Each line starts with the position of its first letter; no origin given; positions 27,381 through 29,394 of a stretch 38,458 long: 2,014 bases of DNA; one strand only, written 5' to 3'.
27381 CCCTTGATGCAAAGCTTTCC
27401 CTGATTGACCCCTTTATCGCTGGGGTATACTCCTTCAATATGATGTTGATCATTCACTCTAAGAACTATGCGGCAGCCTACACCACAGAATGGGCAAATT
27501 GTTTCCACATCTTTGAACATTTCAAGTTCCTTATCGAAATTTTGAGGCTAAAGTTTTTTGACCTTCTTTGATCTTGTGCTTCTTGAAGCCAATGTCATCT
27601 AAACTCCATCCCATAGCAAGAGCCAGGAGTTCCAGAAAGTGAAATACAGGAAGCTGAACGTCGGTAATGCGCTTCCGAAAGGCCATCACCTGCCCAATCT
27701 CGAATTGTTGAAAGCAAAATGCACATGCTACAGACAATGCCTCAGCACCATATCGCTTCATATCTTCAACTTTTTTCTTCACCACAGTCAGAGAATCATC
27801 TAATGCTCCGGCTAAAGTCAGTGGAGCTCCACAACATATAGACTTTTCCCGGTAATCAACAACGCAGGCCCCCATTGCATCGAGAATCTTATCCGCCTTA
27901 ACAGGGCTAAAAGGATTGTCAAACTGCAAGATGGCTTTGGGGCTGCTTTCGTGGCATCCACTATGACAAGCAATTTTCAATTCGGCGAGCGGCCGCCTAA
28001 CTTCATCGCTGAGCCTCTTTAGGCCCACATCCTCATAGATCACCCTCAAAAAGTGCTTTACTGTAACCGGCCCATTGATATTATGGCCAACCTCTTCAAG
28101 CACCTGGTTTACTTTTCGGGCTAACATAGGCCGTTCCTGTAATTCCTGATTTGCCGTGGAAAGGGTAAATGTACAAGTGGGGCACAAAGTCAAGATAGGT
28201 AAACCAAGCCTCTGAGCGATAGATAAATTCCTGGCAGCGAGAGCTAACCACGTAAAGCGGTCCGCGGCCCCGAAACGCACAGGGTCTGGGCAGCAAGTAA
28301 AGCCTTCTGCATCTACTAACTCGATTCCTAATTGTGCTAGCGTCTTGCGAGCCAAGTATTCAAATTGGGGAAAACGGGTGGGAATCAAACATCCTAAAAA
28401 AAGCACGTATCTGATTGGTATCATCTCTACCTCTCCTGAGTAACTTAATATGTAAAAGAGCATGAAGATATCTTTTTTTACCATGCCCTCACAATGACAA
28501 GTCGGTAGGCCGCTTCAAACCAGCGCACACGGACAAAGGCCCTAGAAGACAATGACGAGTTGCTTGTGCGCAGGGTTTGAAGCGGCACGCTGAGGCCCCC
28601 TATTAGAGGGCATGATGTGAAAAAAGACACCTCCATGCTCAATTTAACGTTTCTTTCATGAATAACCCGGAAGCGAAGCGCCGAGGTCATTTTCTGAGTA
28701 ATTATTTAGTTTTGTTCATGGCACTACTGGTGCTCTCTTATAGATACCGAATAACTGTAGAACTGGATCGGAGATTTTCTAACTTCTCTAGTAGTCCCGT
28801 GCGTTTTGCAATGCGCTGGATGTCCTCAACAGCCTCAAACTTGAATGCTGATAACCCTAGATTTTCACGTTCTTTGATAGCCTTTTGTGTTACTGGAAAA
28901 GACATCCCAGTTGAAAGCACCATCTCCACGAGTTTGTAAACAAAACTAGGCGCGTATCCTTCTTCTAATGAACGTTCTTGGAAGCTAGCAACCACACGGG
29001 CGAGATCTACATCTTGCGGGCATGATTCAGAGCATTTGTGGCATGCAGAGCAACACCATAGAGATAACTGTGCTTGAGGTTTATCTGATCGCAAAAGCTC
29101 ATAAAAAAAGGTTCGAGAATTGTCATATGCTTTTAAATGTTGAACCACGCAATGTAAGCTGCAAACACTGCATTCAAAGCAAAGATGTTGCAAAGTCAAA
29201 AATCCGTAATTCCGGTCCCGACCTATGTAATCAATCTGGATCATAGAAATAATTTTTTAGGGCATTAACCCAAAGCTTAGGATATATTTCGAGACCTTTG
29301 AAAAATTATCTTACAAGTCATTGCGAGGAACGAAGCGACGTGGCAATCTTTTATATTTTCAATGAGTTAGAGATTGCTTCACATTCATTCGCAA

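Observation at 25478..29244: Minimal FdhA-HdrB-HdrC trio without HdrA, MvhD, FdhB or a membrane anchor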

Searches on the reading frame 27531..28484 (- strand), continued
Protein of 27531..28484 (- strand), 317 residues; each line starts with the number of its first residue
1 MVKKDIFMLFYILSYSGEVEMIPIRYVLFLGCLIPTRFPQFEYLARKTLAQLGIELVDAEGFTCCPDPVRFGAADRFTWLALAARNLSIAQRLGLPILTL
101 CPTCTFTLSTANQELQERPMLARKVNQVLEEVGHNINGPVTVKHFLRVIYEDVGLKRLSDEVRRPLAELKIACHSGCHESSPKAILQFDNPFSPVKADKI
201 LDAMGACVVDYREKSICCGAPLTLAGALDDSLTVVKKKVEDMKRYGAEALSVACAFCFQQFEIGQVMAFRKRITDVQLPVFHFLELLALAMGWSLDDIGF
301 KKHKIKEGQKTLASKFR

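Call 72: find_encoding_contigs(protein=P0004, flank=10000, max_places=1)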
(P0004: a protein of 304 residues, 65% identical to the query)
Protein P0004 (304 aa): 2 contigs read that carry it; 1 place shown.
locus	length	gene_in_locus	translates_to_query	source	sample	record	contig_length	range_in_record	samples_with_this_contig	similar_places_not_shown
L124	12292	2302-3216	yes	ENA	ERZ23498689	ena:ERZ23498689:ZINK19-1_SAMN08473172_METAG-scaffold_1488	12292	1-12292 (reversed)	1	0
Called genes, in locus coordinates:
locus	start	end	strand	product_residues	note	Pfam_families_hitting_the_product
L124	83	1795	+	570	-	PF20446:ABC_N, PF09818:ABC_ATPase, PF21117:MRB1590_C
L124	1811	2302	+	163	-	PF13183:Fer4_8, PF13187:Fer4_9 (weak), PF13534:Fer4_17 (weak)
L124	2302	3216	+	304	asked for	PF02754:CCG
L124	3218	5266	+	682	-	PF04879:Molybdop_Fe4S4, PF00384:Molybdopterin, PF01568:Molydop_binding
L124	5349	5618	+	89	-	-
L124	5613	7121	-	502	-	PF10150:RNase_E_G, PF20833:RNase_E_G_Thio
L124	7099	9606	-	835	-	PF19864:Radical_SAM_N2, PF04055:Radical_SAM, PF10105:DUF2344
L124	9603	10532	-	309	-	PF00056:Ldh_1_N, PF02866:Ldh_1_C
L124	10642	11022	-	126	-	-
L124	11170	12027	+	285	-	PF01842:ACT (weak), PF00551:Formyl_trans_N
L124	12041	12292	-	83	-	?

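Call 73: find_encoding_contigs(protein=P0003, flank=10000, max_places=1)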
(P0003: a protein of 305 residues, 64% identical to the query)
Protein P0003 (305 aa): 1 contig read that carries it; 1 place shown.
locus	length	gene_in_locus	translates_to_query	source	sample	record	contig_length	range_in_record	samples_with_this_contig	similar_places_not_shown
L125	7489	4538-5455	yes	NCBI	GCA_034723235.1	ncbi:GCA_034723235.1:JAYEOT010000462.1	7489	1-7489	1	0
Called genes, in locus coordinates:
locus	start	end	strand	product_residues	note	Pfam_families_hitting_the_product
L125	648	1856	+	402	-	PF00291:PALP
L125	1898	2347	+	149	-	PF12675:DUF3795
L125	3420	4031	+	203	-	PF09818:ABC_ATPase, PF21117:MRB1590_C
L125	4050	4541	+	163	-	PF13183:Fer4_8 (weak), PF13187:Fer4_9 (weak)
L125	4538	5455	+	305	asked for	PF02754:CCG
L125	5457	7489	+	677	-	PF04879:Molybdop_Fe4S4, PF00384:Molybdopterin, PF01568:Molydop_binding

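Call 77: find_related_loci(query=A4, collection=genome_contigs, flank=10000)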
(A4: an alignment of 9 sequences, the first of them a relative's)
Query A4 (294 aa) in genome_contigs; peptide patterns used: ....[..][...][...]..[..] (x = any residue, [..] = any of these).
600 stretches matched a pattern (row limit reached: there are more); 543 encode a relative of the query (tblastn E <= 1e-3); the best 80 are kept; 80 distinct loci.
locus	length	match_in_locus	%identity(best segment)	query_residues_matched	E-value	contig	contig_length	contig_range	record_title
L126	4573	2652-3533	100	1-294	0e+0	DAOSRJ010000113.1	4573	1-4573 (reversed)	MAG TPA_asm: Atribacterota bacterium isolate AMR_MDS_2270 NODE_17160_length_4573_cov_3.987605, whole genome shotgun sequ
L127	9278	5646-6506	84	1-287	7e-172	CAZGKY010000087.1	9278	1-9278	MAG TPA_asm: uncultured Atribacterota bacterium isolate binchicken_co43_368 genome assembly, contig: NODE_13277_length_9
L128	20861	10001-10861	84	1-287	5e-169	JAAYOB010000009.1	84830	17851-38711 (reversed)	MAG: Candidatus Stramentimicrobium fermentans isolate AS21ysBPME_310 31709_AS21, whole genome shotgun sequence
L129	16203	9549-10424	64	1-291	4e-136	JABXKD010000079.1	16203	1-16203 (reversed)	MAG: Promethearchaeota archaeon isolate Hel_238_bin105 NODE_79_length_16203_cov_29.656765, whole genome shotgun sequence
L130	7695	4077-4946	63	2-291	5e-133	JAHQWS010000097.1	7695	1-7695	MAG: Promethearchaeia archaeon isolate ABR15 NODE_1719_length_7695_cov_3, whole genome shotgun sequence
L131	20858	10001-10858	65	2-287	2e-132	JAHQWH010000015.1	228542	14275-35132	MAG: Promethearchaeia archaeon isolate ABR02 NODE_12_length_228542_cov_71, whole genome shotgun sequence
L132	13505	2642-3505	62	1-288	2e-129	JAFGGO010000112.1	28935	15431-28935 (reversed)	MAG: Promethearchaeota archaeon isolate Zod_Metabat.1389 k87_8445784, whole genome shotgun sequence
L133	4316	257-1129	61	2-291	1e-130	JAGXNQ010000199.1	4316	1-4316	MAG: Promethearchaeota archaeon isolate bin12 NODE_199_length_4316_cov_110.796650, whole genome shotgun sequence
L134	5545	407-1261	50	1-287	1e-96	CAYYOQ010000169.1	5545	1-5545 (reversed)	MAG TPA_asm: uncultured Thermodesulfobacteriota bacterium isolate binchicken_co33_371 genome assembly, contig: NODE_2190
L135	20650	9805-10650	50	3-286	5e-94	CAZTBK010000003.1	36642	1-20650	MAG TPA_asm: uncultured Candidatus Bathyarchaeia archaeon isolate binchicken_co349_95 genome assembly, contig: NODE_173_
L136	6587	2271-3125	48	1-287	9e-93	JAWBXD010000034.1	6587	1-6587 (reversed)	MAG: Candidatus Bathyarchaeia archaeon isolate JZ-1_201803_bins_80 JZ-1_201803_bins_80_scaffold_34, whole genome shotgun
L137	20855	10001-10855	48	1-287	1e-92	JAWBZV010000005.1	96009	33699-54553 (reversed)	MAG: Candidatus Bathyarchaeia archaeon isolate JZ-1_201901_bins_74 JZ-1_201901_bins_74_scaffold_5, whole genome shotgun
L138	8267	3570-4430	47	1-289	3e-91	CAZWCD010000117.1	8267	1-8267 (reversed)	MAG TPA_asm: uncultured Thermodesulfobacteriota bacterium isolate SRP192927_co7_52 genome assembly, contig: NODE_18783_l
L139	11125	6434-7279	49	4-288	1e-89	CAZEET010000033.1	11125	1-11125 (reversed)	MAG TPA_asm: uncultured Candidatus Bathyarchaeia archaeon isolate binchicken_co6_454 genome assembly, contig: NODE_7097_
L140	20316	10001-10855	46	1-287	4e-89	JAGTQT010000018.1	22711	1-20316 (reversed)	MAG: Candidatus Bathyarchaeota archaeon isolate QZM_B1_bin_37_1 QZM_B1_bin_37_1_scaffold_2202_curated, whole genome shot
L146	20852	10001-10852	47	3-288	1e-85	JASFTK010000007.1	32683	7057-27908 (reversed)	MAG: Candidatus Bathyarchaeota archaeon isolate D1103U20metaG_Bin_439 D1103U20metaG_FD_scaffold_209_c1, whole genome sho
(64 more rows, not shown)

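Call 81: search_protein_families(library=pfam, proteins=[L137:3060-3815:-, L137:3820-5529:-, L137:5649-6242:-, L137:6706-7794:+, L137:7842-8288:+, L137:8572-9405:+, L137:13305-14828:-, L137:14698-15534:-, L137:15538-16743:-, L137:16865-17800:-], max_evalue=0.0001)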
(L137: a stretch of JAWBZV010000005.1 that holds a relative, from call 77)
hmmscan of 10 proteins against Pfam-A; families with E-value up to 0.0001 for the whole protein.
L137:3060-3815:- (251 aa): 6 families
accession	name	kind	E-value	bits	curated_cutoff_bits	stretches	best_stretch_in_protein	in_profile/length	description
PF02662.21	FlpD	-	6.8e-33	113.7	22.3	1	8-123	1-123/123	Methyl-viologen-reducing hydrogenase, delta subunit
PF13412.12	HTH_24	-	3.3e-08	33.4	21.9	1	197-234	11-48/48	Winged helix-turn-helix DNA-binding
PF13545.12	HTH_Crp_2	-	1.1e-05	25.7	27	1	203-238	22-59/70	Crp-like helix-turn-helix domain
PF12840.13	HTH_20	-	2.6e-05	24.5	27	1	197-234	12-49/51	Helix-turn-helix domain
PF01022.26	HTH_5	-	5e-05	23.5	22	0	197-233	10-45/47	Bacterial regulatory protein, arsR family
PF09339.16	HTH_IclR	-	9.3e-05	22.6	22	0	200-236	15-51/52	IclR helix-turn-helix domain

L137:3820-5529:- (569 aa): 21 families
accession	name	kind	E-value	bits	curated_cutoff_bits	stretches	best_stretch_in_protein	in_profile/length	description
PF07992.20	Pyr_redox_2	-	1.8e-34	119.9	26.1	1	106-401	2-291/291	Pyridine nucleotide-disulphide oxidoreductase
PF14691.11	Fer4_20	-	1.3e-19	70.5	25.8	1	13-92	30-112/113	Dihydroprymidine dehydrogenase domain II, 4Fe-4S cluster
PF13738.12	Pyr_redox_3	-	4.4e-15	56.1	30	1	193-385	127-305/305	Pyridine nucleotide-disulphide oxidoreductase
PF00070.33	Pyr_redox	-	9.2e-15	55.4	22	2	237-310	1-78/82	Pyridine nucleotide-disulphide oxidoreductase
PF14697.11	Fer4_21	-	2.3e-14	53.7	35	1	497-551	1-59/59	4Fe-4S dicluster domain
PF00037.32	Fer4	-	4.9e-11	42.4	21.1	2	528-550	2-24/24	4Fe-4S binding domain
PF12838.12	Fer4_7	-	7.9e-11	42.7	27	1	503-548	1-52/52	4Fe-4S dicluster domain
PF13450.12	NAD_binding_8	-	1.8e-10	41.4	21.9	1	109-144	1-36/68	NAD(P)-binding Rossmann-like domain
PF01266.30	DAO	-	4.9e-09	36.6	27.9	1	106-140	1-35/353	FAD dependent oxidoreductase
PF13237.11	Fer4_10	-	6.2e-09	36.1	25.5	1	497-545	2-53/53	4Fe-4S dicluster domain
PF01134.28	GIDA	-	8.5e-09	35.4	22.1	1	106-150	1-44/391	Glucose inhibited division protein A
PF01262.27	AlaDh_PNT_C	-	2.6e-08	34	23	0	236-269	29-62/214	Alanine dehydrogenase/PNT, C-terminal domain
PF12831.13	FAD_oxidored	-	4.2e-08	33.3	27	1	107-143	2-38/416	FAD dependent oxidoreductase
PF12837.12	Fer4_6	-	7.5e-08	32.4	25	1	526-549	1-24/24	4Fe-4S binding domain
PF25160.1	LdpA_Fe-S-bd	-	8.9e-08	32.2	27.6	1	510-552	9-46/49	LdpA Fe-S cluster-binding domain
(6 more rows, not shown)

L137:5649-6242:- (197 aa): 1 family
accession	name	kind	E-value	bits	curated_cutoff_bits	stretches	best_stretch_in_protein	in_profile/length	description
PF01597.25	GCV_H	-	1.3e-30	106.2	22.2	1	67-189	2-120/122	Glycine cleavage H-protein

L137:6706-7794:+ (362 aa): 2 families
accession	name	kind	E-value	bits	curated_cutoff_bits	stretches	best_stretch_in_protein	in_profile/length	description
PF01895.24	PhoU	-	3.8e-18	66.1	23.5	1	143-235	1-89/89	PhoU domain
PF04014.23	MazE_antitoxin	-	7.9e-10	39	24.7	1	10-52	2-44/48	Antidote-toxin recognition MazE, bacterial antitoxin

L137:7842-8288:+ (148 aa): 0 families

L137:8572-9405:+ (277 aa): 0 families

L137:13305-14828:- (507 aa): 14 families
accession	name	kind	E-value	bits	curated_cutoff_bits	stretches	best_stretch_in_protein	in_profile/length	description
PF14691.11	Fer4_20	-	7.5e-44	148.6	25.8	1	62-172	1-112/113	Dihydroprymidine dehydrogenase domain II, 4Fe-4S cluster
PF07992.20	Pyr_redox_2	-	5.3e-40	138.1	26.1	1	184-492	1-291/291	Pyridine nucleotide-disulphide oxidoreductase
PF00070.33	Pyr_redox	-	6.8e-13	49.4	22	1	326-398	1-76/82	Pyridine nucleotide-disulphide oxidoreductase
PF13738.12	Pyr_redox_3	-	6.4e-09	35.9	30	0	324-359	164-198/305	Pyridine nucleotide-disulphide oxidoreductase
PF01262.27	AlaDh_PNT_C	-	1.2e-08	35.1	23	0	326-353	30-56/214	Alanine dehydrogenase/PNT, C-terminal domain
PF13450.12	NAD_binding_8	-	1.8e-07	31.8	21.9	1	188-220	1-33/68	NAD(P)-binding Rossmann-like domain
PF12831.13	FAD_oxidored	-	2.5e-07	30.8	27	1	186-225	2-41/416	FAD dependent oxidoreductase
PF01266.30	DAO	-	5.5e-07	29.9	27.9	1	185-219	1-35/353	FAD dependent oxidoreductase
PF03807.23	F420_oxidored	-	9.3e-07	29.8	21.6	0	327-370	2-45/94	NADP oxidoreductase coenzyme F420-dependent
PF13241.12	NAD_binding_7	-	7.3e-06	26.9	22.1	0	324-369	7-55/104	Putative NAD(P)-binding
PF03486.20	HI0933_like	-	1.2e-05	25.3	50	1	185-216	2-33/244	HI0933-like protein Rossmann domain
PF01134.28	GIDA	-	2e-05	24.3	22.1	0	185-212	1-28/391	Glucose inhibited division protein A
PF01946.23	Thi4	-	5.4e-05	23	26.2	1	185-240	19-73/235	Thi4 family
PF01494.25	FAD_binding_3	-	7.8e-05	22.5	22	0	185-214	3-32/349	FAD binding domain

L137:14698-15534:- (278 aa): 1 family
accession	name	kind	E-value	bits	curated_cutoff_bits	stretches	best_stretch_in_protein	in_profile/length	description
PF10418.14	DHODB_Fe-S_bind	-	1.4e-09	38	23.9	1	212-245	4-40/41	Iron-sulfur cluster binding domain of dihydroorotate dehydrogenase B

L137:15538-16743:- (401 aa): 12 families
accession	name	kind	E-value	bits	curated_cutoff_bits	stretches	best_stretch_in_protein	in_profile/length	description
PF02662.21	FlpD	-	1.9e-35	122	22.3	2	274-391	1-121/123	Methyl-viologen-reducing hydrogenase, delta subunit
PF00037.32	Fer4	-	2.7e-25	87.5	21.1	4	223-245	2-24/24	4Fe-4S binding domain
PF12838.12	Fer4_7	-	8e-19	68.3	27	2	198-243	1-52/52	4Fe-4S dicluster domain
PF12837.12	Fer4_6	-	1.9e-18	65.8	25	1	191-214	1-24/24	4Fe-4S binding domain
PF13237.11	Fer4_10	-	2.4e-17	63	25.5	2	191-240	1-53/53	4Fe-4S dicluster domain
PF13484.11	Fer4_16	-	1.1e-16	61.7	30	0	229-251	2-22/66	4Fe-4S double cluster binding domain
PF13187.11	Fer4_9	-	1.5e-16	60.6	27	2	198-244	1-52/52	4Fe-4S dicluster domain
PF14697.11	Fer4_21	-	4.7e-15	55.9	35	2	195-245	4-58/59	4Fe-4S dicluster domain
PF12797.12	Fer4_2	-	1.1e-14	53.7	24.5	1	191-211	2-22/22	4Fe-4S binding domain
PF25160.1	LdpA_Fe-S-bd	-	7e-13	48.6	27.6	0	221-246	20-45/49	LdpA Fe-S cluster-binding domain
PF12800.12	Fer4_4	-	1.7e-09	37.6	24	0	227-240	2-15/17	4Fe-4S binding domain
PF13183.11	Fer4_8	-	7.4e-09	36.5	27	0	44-92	2-54/68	4Fe-4S dicluster domain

L137:16865-17800:- (311 aa): 10 families
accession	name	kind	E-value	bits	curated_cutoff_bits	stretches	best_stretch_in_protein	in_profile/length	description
PF07992.20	Pyr_redox_2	-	2.3e-51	175.4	26.1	1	5-292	2-291/291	Pyridine nucleotide-disulphide oxidoreductase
PF13738.12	Pyr_redox_3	-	1.3e-25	90.8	30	1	55-275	77-305/305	Pyridine nucleotide-disulphide oxidoreductase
PF00070.33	Pyr_redox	-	3.4e-13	50.3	22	1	145-217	1-80/82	Pyridine nucleotide-disulphide oxidoreductase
PF01266.30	DAO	-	1.7e-09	38.1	27.9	0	5-40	1-38/353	FAD dependent oxidoreductase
PF00890.30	FAD_binding_2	-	6.9e-08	32.5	20.4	1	5-39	1-36/414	FAD binding domain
PF01946.23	Thi4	-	5.5e-07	29.5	26.2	1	4-39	18-54/235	Thi4 family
PF03486.20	HI0933_like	-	1.4e-06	28.4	50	0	5-36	2-33/244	HI0933-like protein Rossmann domain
PF12831.13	FAD_oxidored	-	2.4e-06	27.6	27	1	5-44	1-41/416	FAD dependent oxidoreductase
PF13450.12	NAD_binding_8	-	2.2e-05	25.1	21.9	0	8-40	1-34/68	NAD(P)-binding Rossmann-like domain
PF01134.28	GIDA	-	7.5e-05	22.4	22.1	0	5-36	1-32/391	Glucose inhibited division protein A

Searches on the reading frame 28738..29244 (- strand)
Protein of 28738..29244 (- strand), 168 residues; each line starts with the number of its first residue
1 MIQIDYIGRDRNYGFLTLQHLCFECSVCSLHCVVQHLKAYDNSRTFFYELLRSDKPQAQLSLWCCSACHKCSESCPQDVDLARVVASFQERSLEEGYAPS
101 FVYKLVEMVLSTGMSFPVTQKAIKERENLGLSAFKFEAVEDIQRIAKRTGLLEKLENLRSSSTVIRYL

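Call 4: search_protein_families(library=pfam, proteins=[window:28738-29244:-], max_evalue=0.01)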
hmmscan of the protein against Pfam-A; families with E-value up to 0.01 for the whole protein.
window:28738-29244:- (168 aa): 5 families
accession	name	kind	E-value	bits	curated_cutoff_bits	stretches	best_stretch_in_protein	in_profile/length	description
PF13183.11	Fer4_8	-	9.5e-06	26.5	27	1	21-79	4-68/68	4Fe-4S dicluster domain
PF13237.11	Fer4_10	-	6.9e-05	23.1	25.5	1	64-81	8-27/53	4Fe-4S dicluster domain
PF13187.11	Fer4_9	-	0.00036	21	27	1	22-78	2-50/52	4Fe-4S dicluster domain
PF12838.12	Fer4_7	-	0.0035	18.2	27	1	22-79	2-52/52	4Fe-4S dicluster domain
PF13534.11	Fer4_17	-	0.0054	17.7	22.2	0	22-80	2-61/61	4Fe-4S dicluster domain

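Call 15: search_solved_structures(query=window:28738-29244:-, max_evalue=0.1, show_alignments=2)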
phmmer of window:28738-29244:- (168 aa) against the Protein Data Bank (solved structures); distinct sequences matched with E-value up to 0.1: 6.
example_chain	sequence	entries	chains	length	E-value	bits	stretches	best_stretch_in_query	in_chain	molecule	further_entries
8rvv_C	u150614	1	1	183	2.7e-11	46.9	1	20-151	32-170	H(2):CoB-CoM heterodisulfide,ferredoxin reductase subunit C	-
8rvu_c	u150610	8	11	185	2.8e-11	46.9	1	20-151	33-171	H(2):CoB-CoM heterodisulfide,ferredoxin reductase subunit C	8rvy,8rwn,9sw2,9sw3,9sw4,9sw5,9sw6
9sfi_E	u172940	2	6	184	9e-11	45.2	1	21-133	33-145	H(2)/formate:CoB-CoM heterodisulfide,ferredoxin reductase subunit C2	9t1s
5odc_C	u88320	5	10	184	1.9e-10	44.2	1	20-133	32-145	Heterodisulfide reductase, subunit C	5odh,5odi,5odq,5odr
7bkb_C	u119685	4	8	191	2.2e-09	40.7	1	17-133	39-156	CoB--CoM heterodisulfide reductase subunit C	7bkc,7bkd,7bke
7bkb_L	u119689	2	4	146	0.053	16.7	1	18-79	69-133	Formylmethanofuran dehydrogenase, subunit G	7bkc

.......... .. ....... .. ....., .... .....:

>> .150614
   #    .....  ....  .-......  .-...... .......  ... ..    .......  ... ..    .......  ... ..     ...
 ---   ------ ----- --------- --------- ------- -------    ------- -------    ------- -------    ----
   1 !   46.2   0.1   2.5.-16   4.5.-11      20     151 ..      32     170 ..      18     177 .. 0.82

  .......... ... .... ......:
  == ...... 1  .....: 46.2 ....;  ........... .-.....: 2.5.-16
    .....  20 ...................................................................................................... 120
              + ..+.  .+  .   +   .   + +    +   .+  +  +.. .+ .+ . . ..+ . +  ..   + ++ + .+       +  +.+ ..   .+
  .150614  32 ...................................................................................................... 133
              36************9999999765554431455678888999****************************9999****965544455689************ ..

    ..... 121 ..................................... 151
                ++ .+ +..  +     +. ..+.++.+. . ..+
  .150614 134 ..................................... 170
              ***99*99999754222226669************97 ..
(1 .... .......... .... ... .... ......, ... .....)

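Call 33: search_protein_families(library=ncbifam, proteins=[window:28738-29244:-], max_evalue=0.001)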
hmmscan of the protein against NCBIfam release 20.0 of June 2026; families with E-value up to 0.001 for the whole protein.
window:28738-29244:- (168 aa): 13 families
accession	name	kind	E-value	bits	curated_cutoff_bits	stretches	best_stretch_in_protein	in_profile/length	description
TIGR03290.1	CoB_CoM_SS_C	equivalog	2e-16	60.2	160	1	21-151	3-140/144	CoB--CoM heterodisulfide reductase subunit C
NF038018.1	qmoC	equivalog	1.3e-08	34.7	300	1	21-108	19-107/360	quinone-interacting membrane-bound oxidoreductase complex subunit QmoC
NF008369.0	PRK11168.1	equivalog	8.3e-08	31.5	278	1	21-110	12-100/401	anaerobic glycerol-3-phosphate dehydrogenase subunit C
NF004898.0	PRK06259.1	equivalog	4.7e-06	25.5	385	1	22-150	136-269/488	fumarate reductase (CoM/CoB) subunit TfrB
NF041890.1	hdrC_Methbact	equivalog_domain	1.3e-05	24.9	270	0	22-104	31-113/192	ferredoxin:CoB-CoM heterodisulfide reductase subunit HdrC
NF045670.1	quin_L_LdhH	equivalog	3.3e-05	22.4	800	1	55-112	346-402/706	L-lactate dehydrogenase (quinone) large subunit LdhH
NF045663.1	diclust_near_Sec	equivalog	3.3e-05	22.2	530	1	24-122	310-414/759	pyridine nucleotide-disulfide oxidoreductase/dicluster-binding protein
NF009226.0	PRK12576.1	equivalog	3.9e-05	23.1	344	1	61-159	206-287/317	succinate dehydrogenase/fumarate reductase iron-sulfur subunit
NF004616.0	PRK05950.1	subfamily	0.00016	20.9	228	1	52-94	193-235/238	succinate dehydrogenase iron-sulfur subunit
NF042952.1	MFR_FeS_SdhB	equivalog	0.00016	20.8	600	1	49-98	188-241/320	8-methylmenaquinol:fumarate reductase iron-sulfur subunit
TIGR01971.1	NuoI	subfamily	0.00025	20.6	113.05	1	19-78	41-96/121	NADH-quinone oxidoreductase, chain I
TIGR00273.1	TIGR00273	equivalog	0.00059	18.8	444.8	0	63-132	343-415/432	LutB/LldF family L-lactate oxidation iron-sulfur protein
NF041779.1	hetero_SS_HdrC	equivalog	0.00076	19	350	0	21-98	32-109/198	ferredoxin:CoB-CoM heterodisulfide reductase subunit HdrC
